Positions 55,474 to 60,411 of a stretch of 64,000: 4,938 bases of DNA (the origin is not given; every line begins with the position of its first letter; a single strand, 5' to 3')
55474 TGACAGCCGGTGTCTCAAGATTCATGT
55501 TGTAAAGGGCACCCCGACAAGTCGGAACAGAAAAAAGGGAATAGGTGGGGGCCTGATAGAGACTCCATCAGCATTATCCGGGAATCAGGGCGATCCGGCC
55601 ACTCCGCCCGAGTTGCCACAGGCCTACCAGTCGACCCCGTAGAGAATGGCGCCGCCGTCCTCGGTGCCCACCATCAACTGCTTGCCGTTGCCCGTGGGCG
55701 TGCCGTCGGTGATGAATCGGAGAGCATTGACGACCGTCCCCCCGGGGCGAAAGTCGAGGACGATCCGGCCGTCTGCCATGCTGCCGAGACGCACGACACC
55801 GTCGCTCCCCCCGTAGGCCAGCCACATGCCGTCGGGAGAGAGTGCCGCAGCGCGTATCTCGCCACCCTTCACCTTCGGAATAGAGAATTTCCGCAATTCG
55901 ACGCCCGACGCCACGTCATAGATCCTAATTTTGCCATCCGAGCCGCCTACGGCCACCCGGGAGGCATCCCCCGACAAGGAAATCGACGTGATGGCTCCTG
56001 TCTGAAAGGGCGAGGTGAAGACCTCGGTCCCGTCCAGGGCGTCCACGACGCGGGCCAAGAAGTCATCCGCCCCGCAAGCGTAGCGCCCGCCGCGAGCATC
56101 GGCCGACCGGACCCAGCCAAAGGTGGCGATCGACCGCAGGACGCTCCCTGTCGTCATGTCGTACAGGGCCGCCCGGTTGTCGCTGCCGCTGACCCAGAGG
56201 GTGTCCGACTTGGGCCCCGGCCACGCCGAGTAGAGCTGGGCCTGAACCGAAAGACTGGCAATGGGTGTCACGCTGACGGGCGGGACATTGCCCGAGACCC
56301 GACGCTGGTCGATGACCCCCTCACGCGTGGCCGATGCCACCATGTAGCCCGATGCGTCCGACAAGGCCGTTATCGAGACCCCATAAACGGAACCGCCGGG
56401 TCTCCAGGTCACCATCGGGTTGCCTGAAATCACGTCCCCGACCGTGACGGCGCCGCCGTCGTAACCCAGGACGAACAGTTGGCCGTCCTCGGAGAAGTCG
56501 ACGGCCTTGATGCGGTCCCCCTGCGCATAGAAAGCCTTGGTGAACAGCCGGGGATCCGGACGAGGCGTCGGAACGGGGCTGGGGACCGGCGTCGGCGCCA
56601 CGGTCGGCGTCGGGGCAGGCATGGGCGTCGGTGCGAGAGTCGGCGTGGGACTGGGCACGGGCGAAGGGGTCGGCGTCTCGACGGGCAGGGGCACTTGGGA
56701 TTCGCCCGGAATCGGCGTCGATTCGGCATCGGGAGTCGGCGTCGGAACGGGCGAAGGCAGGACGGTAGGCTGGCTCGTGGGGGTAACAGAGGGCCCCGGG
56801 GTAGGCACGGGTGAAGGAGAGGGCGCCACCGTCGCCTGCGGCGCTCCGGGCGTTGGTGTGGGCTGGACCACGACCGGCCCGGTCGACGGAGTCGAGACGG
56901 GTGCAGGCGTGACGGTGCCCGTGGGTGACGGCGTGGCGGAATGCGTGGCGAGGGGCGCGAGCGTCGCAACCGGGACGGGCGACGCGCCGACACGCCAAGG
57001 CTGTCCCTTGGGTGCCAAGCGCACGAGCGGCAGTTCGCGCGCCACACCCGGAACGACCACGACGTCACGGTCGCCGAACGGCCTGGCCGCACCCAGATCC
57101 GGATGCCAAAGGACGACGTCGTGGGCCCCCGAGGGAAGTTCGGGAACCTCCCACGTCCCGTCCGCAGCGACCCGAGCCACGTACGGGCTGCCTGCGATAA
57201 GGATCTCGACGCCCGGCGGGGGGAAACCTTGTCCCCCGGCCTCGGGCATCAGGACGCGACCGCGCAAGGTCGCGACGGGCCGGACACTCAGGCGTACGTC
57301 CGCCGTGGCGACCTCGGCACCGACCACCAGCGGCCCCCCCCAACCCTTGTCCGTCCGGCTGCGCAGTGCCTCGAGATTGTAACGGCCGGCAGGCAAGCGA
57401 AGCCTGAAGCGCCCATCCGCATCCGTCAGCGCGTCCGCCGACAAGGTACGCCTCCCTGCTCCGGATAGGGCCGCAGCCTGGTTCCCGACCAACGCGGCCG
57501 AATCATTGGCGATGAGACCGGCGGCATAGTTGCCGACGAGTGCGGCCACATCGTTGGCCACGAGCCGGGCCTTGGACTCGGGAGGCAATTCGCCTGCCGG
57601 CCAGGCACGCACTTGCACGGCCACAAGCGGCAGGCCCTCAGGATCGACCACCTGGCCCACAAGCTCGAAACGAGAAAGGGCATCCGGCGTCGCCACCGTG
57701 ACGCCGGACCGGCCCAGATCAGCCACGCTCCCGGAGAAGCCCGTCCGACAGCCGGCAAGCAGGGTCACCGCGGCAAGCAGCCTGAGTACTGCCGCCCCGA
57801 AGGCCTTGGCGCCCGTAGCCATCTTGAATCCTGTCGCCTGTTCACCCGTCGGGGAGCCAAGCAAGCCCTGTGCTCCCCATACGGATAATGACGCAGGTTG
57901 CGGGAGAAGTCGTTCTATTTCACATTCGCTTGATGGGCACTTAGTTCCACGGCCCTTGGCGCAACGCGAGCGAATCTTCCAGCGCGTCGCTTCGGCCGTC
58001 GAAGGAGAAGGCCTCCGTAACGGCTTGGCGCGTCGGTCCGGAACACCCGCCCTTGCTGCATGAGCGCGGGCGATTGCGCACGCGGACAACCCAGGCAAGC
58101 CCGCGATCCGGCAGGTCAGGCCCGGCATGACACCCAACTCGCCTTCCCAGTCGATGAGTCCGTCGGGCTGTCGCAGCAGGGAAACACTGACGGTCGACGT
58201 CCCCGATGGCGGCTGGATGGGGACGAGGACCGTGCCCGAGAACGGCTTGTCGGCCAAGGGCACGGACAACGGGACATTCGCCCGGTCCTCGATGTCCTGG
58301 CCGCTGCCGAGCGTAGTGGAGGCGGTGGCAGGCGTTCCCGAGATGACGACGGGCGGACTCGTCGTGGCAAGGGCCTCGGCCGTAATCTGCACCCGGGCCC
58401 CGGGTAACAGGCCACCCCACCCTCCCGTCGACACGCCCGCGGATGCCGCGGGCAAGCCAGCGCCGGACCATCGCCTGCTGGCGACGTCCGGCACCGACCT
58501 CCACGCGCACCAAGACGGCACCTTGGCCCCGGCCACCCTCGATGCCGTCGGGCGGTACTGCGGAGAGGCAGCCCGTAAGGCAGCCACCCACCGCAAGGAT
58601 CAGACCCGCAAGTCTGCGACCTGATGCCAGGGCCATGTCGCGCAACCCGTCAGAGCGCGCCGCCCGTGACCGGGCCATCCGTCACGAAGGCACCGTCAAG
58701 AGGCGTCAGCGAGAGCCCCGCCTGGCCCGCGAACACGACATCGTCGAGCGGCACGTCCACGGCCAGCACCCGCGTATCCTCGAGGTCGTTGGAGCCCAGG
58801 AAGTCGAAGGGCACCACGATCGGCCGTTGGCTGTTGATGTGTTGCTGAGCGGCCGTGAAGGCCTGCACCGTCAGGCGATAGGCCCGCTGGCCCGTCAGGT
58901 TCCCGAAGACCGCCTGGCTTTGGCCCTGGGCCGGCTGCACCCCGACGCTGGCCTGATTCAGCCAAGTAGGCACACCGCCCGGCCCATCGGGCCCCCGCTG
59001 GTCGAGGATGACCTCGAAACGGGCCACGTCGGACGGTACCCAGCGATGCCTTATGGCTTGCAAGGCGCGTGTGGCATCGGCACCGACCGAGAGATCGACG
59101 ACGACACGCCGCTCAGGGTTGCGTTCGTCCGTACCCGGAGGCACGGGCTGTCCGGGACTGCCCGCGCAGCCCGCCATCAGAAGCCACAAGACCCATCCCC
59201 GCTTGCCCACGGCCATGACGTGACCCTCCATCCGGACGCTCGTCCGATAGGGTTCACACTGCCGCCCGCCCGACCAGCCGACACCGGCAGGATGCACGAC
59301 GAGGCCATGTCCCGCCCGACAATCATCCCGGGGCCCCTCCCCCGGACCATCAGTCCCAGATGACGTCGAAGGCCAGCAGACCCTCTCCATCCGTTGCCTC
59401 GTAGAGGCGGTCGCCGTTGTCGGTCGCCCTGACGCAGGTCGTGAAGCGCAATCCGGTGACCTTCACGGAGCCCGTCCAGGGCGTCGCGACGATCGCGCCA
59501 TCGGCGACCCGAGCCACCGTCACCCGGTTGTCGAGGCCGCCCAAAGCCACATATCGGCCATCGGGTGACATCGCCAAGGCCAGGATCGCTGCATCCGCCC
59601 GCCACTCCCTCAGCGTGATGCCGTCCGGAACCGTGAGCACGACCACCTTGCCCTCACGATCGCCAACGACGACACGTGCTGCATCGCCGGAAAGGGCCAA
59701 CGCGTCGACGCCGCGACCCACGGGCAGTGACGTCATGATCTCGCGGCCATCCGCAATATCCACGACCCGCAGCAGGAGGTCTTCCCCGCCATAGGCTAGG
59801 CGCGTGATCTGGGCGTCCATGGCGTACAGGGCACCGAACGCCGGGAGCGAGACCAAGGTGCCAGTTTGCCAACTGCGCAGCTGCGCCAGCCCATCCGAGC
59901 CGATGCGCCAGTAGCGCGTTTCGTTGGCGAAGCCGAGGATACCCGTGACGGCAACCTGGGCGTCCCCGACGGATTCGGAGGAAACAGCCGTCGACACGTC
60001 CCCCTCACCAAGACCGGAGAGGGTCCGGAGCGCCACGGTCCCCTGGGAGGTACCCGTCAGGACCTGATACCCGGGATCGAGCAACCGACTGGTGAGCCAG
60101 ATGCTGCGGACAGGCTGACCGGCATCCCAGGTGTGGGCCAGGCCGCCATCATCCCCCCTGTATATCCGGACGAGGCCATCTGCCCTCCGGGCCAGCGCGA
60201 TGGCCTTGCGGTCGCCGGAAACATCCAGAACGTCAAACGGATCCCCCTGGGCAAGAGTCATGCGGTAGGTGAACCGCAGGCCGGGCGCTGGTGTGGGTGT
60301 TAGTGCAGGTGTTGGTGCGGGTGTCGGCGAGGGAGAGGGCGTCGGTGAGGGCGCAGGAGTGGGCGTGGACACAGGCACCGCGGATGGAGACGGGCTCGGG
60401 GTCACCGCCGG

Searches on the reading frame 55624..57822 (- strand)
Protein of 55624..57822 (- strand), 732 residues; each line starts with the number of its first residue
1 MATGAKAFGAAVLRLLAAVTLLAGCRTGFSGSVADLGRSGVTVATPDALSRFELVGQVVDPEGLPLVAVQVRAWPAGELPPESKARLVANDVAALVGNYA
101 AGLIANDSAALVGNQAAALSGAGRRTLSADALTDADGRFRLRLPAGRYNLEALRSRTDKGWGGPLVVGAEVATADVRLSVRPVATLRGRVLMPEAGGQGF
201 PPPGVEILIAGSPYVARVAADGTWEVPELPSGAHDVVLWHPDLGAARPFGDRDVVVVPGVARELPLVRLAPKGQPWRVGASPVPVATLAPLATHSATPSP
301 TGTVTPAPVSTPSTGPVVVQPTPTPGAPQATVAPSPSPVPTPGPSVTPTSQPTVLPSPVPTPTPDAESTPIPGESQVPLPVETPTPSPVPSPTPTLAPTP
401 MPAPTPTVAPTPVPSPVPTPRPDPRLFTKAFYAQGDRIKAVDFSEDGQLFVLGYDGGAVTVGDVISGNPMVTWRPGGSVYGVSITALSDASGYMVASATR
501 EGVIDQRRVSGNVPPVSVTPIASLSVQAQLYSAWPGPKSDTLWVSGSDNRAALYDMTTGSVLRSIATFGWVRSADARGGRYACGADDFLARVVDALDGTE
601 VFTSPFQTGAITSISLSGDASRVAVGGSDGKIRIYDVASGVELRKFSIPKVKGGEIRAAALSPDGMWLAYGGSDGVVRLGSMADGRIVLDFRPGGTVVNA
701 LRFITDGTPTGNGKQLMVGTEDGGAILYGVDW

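Call 7: search_protein_families(library=pfam, proteins=[window:55624-57822:-], max_evalue=0.01)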
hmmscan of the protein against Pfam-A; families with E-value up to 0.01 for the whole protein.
window:55624-57822:- (732 aa): 25 families
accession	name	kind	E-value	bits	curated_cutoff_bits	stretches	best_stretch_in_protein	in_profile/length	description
PF12894.13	ANAPC4_WD40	-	4.3e-15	56.2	22.9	1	596-648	24-78/91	Anaphase-promoting complex subunit 4 WD40 domain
PF25174.1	Beta-prop_THOC3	-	6.3e-15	55.3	305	1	534-692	95-252/272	THOC3 beta-propeller domain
PF23414.1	Beta-prop_EML_2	-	6.4e-15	55.7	90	2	537-642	8-115/266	Echinoderm microtubule-associated protein second beta-propeller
PF24814.1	WD40_Prp19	-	7.1e-14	52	320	1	540-705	20-187/281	Prp19 WD40 domain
PF00400.38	WD40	-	1.4e-12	48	27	1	608-636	11-39/39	WD domain, G-beta repeat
PF25173.1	Beta-prop_WDR3_1st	-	1.7e-12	47.8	154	2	577-645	40-108/184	WDR3 first beta-propeller domain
PF13620.12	CarboxypepD_reg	-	5.9e-11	43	32.3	1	127-162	28-64/82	Carboxypeptidase regulatory-like domain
PF24807.1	WD40_CDC20-Fz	-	8.9e-11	42.1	200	1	581-703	66-185/292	CDC20/Fizzy WD40 domain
PF24817.1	WD40_WDHD1_1st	-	4.2e-10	39.7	109.9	1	538-648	55-168/291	WDHD1 first WD40 domain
PF23410.3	Beta-prop_VPS8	-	6.3e-08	32.4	28.9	1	607-646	65-104/358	Vps8 beta-propeller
PF25171.1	Beta-prop_WDR36-Utp21_1st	-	4.1e-07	30.1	80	1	618-728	118-220/266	WDR36/Utp21 first beta-propeller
PF25175.1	Beta-prop_WDR5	-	3.4e-06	27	250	1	541-690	65-216/296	WDR5 beta-propeller domain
PF25168.1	Beta-prop_WDR36-Utp21_2nd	-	8.1e-06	25.8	84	1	610-691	200-278/335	WDR36/Utp21 second beta-propeller domain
PF24782.2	WD40_MABP1-WDR62_2nd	-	1.8e-05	24.3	290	1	614-707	231-324/341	MABP1/WDR62 second WD40 domain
PF23393.2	Beta-prop_WDR90_POC16_2nd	-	6.4e-05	22.7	60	0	620-707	6-90/291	WDR90/POC16, second beta-propeller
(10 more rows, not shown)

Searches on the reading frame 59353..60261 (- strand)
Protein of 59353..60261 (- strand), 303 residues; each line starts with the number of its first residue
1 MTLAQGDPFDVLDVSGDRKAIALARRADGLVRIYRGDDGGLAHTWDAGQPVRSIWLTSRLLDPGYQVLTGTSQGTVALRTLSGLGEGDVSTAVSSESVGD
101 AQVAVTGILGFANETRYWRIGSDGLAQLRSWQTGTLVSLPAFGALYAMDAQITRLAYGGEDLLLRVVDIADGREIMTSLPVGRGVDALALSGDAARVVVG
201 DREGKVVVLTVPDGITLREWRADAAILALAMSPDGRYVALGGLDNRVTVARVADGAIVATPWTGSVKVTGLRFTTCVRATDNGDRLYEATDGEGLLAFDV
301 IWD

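Call 29: list_cluster_members(proteins=[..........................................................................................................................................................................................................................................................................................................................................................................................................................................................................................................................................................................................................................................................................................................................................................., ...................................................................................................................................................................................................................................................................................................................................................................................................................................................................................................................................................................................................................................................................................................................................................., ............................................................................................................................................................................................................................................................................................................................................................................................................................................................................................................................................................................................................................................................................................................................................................, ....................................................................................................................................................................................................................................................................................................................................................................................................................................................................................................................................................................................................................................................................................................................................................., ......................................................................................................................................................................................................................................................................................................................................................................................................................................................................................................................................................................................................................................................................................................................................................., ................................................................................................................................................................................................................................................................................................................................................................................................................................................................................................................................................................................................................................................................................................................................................, window:59353-60261:-])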
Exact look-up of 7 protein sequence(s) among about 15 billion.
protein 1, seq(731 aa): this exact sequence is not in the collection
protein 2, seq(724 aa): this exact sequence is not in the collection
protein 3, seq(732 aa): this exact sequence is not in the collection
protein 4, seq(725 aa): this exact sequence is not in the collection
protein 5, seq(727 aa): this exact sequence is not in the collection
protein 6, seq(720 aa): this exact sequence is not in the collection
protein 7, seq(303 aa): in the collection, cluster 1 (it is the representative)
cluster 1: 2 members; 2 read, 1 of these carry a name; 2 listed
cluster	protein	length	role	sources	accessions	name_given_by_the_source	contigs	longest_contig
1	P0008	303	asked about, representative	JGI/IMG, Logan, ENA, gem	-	-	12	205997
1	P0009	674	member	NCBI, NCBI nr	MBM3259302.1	MAG: hypothetical protein FJY99_06110 [Candidatus Sericytochromatia bacterium] | hypothetical protein [Candidatus Tanganyikabacteria bacterium]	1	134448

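Call 37: find_homologous_proteins(query=window:59353-60261:-, max_evalue=1e-10)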
Query seq(303 aa) (303 aa): 2 proteins with E <= 1e-10 among 8000 candidates.
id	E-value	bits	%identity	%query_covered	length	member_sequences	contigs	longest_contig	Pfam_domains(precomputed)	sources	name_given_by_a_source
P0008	1.9e-189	646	100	100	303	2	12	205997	PF25174.2,PF23381.2,PF24807.2,PF24817.2,PF23414.2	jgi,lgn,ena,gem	-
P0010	2.2e-161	554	87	100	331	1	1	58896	PF25174.2,PF23381.2,PF25173.2,PF24807.2,PF24817.2,PF23414.2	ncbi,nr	ncbi:MAG: WD40 repeat domain-containing protein, partial [Candidatus Sericytochromatia bacterium]|nr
